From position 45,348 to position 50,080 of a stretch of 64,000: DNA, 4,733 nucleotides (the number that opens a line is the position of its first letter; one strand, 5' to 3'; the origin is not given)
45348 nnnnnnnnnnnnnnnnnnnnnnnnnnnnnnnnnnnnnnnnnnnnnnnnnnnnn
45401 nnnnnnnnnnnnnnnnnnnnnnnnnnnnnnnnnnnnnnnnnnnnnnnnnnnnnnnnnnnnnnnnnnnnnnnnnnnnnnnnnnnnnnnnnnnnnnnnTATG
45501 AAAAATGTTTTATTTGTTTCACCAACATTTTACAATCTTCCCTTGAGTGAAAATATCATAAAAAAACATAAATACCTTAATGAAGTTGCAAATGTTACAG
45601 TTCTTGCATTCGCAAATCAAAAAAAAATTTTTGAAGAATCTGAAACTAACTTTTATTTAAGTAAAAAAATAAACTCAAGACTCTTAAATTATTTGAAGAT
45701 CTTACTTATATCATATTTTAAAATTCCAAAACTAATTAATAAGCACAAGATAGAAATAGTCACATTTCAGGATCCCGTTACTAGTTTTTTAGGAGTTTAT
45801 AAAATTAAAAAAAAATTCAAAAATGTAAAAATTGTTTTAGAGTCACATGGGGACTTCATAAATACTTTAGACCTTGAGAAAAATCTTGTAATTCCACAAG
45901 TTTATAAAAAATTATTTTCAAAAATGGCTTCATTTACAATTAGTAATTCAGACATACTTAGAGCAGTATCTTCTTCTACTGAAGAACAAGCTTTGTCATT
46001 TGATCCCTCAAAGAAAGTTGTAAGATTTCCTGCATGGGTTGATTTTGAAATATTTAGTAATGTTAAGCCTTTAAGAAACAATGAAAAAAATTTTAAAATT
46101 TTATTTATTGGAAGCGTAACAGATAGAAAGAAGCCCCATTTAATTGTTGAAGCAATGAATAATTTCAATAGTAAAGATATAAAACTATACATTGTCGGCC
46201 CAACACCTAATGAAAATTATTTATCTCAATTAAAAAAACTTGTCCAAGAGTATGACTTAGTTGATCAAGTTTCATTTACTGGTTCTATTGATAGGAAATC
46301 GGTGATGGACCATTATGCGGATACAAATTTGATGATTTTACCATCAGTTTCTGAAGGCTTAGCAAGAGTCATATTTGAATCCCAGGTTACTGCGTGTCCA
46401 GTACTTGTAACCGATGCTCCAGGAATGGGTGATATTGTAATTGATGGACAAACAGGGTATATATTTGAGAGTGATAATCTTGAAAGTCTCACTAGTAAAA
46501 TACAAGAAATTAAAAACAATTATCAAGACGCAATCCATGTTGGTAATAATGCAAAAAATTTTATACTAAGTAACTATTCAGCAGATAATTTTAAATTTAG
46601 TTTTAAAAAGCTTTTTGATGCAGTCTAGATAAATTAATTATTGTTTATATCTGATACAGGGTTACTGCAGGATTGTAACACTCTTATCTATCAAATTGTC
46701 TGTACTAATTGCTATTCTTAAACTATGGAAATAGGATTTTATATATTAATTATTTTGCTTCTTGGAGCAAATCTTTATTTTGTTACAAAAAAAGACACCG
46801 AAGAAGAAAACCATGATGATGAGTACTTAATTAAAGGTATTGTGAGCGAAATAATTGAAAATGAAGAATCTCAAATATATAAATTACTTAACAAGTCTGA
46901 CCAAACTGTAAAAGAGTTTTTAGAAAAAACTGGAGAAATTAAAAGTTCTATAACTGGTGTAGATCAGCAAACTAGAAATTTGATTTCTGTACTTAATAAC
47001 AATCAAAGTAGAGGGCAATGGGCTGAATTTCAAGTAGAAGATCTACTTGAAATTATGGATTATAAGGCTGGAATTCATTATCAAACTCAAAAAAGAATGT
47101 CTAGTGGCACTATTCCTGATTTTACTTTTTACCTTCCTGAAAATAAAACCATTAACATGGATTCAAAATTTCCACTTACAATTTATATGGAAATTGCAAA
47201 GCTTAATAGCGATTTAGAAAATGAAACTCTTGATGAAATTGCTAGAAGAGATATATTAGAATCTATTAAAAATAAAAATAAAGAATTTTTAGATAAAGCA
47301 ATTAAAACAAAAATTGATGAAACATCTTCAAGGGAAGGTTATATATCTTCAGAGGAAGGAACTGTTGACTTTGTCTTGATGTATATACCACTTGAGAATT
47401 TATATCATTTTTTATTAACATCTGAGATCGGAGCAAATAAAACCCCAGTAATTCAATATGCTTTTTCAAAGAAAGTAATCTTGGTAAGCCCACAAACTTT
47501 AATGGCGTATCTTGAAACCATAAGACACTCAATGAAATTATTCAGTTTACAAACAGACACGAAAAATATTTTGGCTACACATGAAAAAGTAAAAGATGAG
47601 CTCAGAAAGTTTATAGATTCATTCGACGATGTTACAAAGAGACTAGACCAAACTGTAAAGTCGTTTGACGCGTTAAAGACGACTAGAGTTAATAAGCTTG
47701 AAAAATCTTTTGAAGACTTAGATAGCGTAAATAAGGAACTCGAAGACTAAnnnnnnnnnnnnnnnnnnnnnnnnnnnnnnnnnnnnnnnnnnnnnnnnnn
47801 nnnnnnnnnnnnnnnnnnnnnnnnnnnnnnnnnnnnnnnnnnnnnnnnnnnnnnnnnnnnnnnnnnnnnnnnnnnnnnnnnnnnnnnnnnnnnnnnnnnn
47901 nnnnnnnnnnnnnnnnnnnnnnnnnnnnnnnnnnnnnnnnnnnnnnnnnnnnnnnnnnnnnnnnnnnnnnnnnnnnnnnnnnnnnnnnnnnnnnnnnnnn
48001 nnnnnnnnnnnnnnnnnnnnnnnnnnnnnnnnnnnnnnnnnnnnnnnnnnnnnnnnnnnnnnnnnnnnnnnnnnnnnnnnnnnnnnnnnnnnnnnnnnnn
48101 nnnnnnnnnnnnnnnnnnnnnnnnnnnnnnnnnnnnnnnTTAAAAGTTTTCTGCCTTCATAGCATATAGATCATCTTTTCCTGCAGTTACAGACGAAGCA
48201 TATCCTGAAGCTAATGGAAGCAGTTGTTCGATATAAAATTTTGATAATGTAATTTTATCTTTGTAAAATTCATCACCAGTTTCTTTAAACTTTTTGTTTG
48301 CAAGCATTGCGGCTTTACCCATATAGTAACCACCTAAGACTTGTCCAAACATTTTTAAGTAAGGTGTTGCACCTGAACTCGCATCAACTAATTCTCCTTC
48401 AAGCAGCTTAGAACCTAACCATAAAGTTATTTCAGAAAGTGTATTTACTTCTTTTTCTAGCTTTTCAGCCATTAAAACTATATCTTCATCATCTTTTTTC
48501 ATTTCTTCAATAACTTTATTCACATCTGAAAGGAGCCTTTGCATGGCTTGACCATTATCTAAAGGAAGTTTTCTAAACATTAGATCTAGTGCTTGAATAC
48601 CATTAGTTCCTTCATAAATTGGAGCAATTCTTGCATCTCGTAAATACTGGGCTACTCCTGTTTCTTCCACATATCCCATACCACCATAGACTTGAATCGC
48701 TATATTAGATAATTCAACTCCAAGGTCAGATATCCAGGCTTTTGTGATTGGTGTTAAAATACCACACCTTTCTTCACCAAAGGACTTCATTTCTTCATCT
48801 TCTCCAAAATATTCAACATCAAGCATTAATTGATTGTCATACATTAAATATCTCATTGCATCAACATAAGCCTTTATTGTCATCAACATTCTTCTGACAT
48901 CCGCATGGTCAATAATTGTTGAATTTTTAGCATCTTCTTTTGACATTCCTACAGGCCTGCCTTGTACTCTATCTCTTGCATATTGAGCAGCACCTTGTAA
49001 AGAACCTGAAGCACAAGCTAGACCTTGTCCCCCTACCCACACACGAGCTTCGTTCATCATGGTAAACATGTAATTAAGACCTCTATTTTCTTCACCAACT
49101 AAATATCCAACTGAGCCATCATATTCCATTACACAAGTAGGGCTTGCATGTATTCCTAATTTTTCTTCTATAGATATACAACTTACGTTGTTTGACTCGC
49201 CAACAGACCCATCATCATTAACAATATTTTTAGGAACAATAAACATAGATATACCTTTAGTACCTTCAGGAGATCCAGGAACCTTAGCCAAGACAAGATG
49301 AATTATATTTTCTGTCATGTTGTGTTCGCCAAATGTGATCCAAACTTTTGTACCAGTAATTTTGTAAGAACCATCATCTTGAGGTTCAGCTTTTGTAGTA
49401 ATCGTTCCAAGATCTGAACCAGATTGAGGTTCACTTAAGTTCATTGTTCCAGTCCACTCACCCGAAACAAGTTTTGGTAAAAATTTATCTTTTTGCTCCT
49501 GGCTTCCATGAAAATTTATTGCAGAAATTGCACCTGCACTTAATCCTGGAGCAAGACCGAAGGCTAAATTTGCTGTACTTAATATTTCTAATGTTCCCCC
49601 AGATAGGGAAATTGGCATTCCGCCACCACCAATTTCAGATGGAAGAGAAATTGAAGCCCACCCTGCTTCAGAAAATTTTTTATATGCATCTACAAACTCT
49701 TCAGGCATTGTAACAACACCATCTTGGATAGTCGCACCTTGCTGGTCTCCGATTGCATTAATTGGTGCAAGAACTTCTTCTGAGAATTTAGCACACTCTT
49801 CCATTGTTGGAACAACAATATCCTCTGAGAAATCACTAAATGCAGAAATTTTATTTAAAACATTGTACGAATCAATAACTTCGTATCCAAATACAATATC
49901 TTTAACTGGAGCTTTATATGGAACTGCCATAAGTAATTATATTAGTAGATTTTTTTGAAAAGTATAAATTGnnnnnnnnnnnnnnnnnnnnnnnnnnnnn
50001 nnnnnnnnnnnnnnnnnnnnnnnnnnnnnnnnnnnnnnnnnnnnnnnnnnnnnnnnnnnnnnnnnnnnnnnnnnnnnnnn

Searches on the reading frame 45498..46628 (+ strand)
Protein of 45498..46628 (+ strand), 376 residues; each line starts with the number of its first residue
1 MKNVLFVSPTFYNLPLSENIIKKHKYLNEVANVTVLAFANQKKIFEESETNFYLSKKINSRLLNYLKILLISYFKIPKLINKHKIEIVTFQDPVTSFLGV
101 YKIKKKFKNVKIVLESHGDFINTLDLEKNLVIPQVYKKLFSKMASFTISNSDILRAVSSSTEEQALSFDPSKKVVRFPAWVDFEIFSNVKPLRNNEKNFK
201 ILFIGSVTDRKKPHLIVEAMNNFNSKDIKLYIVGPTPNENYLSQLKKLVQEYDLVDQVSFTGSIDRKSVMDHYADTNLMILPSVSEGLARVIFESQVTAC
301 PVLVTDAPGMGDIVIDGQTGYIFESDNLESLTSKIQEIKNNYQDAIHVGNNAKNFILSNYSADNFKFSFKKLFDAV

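Call 42: search_protein_families(library=pfam, max_evalue=0.001, proteins=[window:45498-46628:+])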
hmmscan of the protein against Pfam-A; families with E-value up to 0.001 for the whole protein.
window:45498-46628:+ (376 aa): 5 families
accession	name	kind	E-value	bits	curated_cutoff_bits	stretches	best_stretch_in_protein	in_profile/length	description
PF00534.26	Glycos_transf_1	-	7.1e-33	114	26.4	1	190-354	7-171/172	Glycosyl transferases group 1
PF13692.12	Glyco_trans_1_4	-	2e-24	86.9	27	1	200-338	3-139/142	Glycosyl transferases group 1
PF20706.3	GT4-conflict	-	7.2e-10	38.8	26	1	169-317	169-323/385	Family 4 Glycosyltransferase in conflict systems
PF13439.12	Glyco_transf_4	-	2.1e-08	34.8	28.5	1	32-183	21-168/170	Glycosyltransferase Family 4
PF13524.12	Glyco_trans_1_2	-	0.00038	20.9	25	0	215-363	4-136/144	Glycosyl transferase-like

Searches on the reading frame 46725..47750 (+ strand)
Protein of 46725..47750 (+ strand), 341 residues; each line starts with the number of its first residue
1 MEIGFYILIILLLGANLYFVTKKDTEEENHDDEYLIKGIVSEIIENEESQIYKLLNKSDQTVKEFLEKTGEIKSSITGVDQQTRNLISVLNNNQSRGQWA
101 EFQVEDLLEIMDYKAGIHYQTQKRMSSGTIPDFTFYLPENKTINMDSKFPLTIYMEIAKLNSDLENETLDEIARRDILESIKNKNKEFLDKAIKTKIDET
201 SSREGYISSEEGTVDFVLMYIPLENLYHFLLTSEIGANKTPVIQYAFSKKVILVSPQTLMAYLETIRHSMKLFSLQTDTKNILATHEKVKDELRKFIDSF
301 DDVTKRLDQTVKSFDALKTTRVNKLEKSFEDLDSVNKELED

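Call 42: search_protein_families(library=pfam, max_evalue=0.001, proteins=[window:46725-47750:+])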
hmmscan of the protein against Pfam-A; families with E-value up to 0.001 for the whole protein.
window:46725-47750:+ (341 aa): 1 family
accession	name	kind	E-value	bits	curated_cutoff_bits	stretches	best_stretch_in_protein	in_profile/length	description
PF02646.22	RmuC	-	2.6e-51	174.9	26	1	40-336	10-285/291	RmuC family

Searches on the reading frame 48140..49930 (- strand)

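Call 40: search_protein_families(library=ncbifam, max_evalue=0.00001, proteins=[window:48140-49930:-])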
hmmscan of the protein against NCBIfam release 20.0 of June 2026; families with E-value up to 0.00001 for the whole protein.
window:48140-49930:- (596 aa): 19 families
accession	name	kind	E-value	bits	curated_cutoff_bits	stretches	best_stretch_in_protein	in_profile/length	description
NF042972.1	AcrlCoAredClosAcrC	equivalog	2.1e-42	145.1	640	1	80-447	39-369/378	acryloyl-CoA reductase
NF058590.1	AcCoDHFadEBacil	equivalog_domain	5.3e-38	130.9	600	1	78-572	54-530/586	acyl-CoA dehydrogenase FadE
NF043006.1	CyhCrbnylCoADH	equivalog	4.9e-29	101.5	650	1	139-448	98-369/380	cyclohexane-1-carbonyl-CoA dehydrogenase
NF042439.1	SulpropCoADesulf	equivalog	4.8e-28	98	600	1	81-446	28-362/379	3-sulfinopropanoyl-CoA desulfinase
NF053553.1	prodigi_MBC_PigA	equivalog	5e-26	91.7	500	1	81-455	40-379/381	prodigiosin MBC biosynthesis dehydrogenase PigA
NF008997.0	PRK12341.1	equivalog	1.7e-25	89.9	537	1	73-445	36-367/382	acyl-CoA dehydrogenase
NF045652.1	ProlPCPDhRedW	equivalog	2.7e-24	85.7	650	1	63-447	17-366/376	L-prolyl-[peptidyl-carrier protein] dehydrogenase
NF045552.1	GlutCoADH_Des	equivalog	3.2e-24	85.8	470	1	131-445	92-370/387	glutaryl-CoA dehydrogenase Acd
NF008594.0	PRK11561.1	equivalog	1.5e-22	79.7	545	1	162-492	181-475/540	isovaleryl-CoA dehydrogenase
TIGR03204.1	pimC_large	equivalog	3.4e-16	59.1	623.85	1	67-299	30-247/395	pimeloyl-CoA dehydrogenase large subunit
NF052270.1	Staph_DH_FadE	equivalog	8.5e-14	51.1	600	1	136-201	115-180/400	acyl-CoA dehydrogenase FadE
TIGR03207.1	cyc_hxne_CoA_dh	equivalog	8.6e-14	51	575.35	1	83-327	38-270/372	cyclohexanecarboxyl-CoA dehydrogenase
NF002885.1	PRK03354.1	equivalog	3.2e-12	46.2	540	1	75-449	38-368/378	crotonobetainyl-CoA dehydrogenase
TIGR04022.1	sulfur_SfnB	equivalog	6e-10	38.5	430.9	1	64-199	23-152/391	SfnB family sulfur acquisition oxidoreductase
TIGR03203.1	pimD_small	equivalog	3.9e-09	36.1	652.7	1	84-328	44-273/378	pimeloyl-CoA dehydrogenase small subunit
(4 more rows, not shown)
